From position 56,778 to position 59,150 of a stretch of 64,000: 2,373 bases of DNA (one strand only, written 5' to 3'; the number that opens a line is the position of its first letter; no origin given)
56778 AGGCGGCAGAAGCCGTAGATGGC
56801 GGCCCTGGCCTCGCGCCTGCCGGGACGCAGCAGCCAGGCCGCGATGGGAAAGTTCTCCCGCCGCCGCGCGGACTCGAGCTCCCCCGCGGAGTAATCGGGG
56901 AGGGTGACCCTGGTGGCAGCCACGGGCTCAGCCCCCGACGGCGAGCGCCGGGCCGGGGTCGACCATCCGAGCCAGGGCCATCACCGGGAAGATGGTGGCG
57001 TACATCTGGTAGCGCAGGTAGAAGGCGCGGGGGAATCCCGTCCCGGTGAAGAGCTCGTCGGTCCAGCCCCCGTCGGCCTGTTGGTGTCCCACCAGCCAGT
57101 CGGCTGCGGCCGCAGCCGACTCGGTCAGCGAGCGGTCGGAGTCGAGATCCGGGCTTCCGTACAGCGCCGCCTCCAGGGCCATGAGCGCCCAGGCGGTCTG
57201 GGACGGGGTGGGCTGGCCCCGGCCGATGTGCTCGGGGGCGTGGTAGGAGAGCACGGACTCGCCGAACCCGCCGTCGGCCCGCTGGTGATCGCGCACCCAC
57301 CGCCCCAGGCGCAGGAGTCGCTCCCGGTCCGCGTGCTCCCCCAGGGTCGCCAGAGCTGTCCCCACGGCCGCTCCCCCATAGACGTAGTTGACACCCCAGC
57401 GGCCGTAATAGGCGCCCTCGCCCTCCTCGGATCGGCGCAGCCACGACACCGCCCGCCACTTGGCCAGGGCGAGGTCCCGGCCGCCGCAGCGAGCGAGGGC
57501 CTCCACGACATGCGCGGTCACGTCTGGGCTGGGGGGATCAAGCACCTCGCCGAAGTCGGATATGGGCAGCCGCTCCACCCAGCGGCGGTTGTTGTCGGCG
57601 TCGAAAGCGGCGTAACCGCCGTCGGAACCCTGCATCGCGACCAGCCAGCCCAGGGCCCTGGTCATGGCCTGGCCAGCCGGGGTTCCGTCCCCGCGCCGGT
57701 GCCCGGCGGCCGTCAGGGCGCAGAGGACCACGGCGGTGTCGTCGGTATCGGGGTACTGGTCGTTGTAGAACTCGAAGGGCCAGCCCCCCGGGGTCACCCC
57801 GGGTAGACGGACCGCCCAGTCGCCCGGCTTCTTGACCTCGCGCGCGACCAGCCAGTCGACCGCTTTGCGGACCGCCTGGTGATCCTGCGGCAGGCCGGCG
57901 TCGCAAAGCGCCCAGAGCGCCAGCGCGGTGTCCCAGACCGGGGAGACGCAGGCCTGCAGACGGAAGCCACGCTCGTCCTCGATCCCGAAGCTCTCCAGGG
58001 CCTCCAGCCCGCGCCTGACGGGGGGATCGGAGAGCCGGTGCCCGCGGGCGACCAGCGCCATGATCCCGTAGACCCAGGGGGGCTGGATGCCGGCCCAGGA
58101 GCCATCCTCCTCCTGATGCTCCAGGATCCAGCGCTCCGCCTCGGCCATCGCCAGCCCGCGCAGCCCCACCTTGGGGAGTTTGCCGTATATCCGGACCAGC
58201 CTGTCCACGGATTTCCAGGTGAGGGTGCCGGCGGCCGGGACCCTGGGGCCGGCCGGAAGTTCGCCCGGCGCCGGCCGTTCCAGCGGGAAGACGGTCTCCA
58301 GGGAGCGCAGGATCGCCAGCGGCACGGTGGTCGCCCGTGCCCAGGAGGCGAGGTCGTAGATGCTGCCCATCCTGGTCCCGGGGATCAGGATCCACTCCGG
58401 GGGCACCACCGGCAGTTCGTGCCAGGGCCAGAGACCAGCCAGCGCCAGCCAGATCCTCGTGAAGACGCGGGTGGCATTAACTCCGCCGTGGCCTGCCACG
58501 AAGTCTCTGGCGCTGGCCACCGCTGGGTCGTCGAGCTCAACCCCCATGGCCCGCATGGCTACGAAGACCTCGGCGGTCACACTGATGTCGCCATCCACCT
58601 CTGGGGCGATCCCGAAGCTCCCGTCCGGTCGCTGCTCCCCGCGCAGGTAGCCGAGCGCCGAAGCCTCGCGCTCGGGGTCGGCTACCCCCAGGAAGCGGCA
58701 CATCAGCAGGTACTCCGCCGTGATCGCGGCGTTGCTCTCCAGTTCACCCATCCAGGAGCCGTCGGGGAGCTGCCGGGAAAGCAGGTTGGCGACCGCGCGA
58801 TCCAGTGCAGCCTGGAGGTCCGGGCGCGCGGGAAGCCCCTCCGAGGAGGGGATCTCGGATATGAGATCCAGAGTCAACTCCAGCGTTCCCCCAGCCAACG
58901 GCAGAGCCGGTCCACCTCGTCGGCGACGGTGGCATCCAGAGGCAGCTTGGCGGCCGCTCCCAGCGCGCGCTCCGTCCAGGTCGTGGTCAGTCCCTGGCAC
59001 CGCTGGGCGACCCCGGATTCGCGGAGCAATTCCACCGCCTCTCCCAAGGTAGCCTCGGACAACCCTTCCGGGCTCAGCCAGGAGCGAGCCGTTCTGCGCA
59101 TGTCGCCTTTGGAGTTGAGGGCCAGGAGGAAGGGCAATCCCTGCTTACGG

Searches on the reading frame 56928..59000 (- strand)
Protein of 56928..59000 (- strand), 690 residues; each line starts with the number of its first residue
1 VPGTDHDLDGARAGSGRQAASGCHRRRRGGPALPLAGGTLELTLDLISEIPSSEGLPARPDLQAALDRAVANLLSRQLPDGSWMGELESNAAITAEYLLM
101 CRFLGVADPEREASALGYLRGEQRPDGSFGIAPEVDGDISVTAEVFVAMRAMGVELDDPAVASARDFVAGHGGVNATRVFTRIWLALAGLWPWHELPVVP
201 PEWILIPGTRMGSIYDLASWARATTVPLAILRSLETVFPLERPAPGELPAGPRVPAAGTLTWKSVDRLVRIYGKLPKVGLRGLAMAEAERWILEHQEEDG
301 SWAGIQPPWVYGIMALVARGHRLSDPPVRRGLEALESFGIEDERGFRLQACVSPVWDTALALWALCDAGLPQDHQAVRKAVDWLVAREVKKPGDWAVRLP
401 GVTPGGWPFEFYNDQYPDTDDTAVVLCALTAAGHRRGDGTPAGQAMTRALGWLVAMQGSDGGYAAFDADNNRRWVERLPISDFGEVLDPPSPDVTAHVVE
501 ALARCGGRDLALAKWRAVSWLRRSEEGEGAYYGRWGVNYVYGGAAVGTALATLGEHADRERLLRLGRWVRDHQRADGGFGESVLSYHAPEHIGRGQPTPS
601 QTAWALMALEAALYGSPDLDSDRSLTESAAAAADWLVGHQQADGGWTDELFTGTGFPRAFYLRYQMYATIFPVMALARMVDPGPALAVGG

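Call 58: search_protein_families(library=pfam, proteins=[window:56928-59000:-], max_evalue=0.01)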
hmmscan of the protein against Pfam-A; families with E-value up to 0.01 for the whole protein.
window:56928-59000:- (690 aa): 5 families
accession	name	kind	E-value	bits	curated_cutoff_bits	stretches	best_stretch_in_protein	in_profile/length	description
PF13243.12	SQHop_cyclase_C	-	3.7e-120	401.2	26.1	1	352-679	1-317/319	Squalene-hopene cyclase C-terminal domain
PF13249.12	SQHop_cyclase_N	-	1.2e-89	300.8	26.2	1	67-343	2-290/291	Squalene-hopene cyclase N-terminal domain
PF07678.20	TED_complement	-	1.2e-05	25.1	22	0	107-182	111-200/312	A-macroglobulin TED domain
PF00432.27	Prenyltrans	-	2.8e-05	24.1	26.5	0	448-583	54-171/304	Prenyltransferase alpha-alpha toroid domain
PF22562.2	UBA_7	-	0.003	17.9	27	0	628-642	29-43/48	UBA-like domain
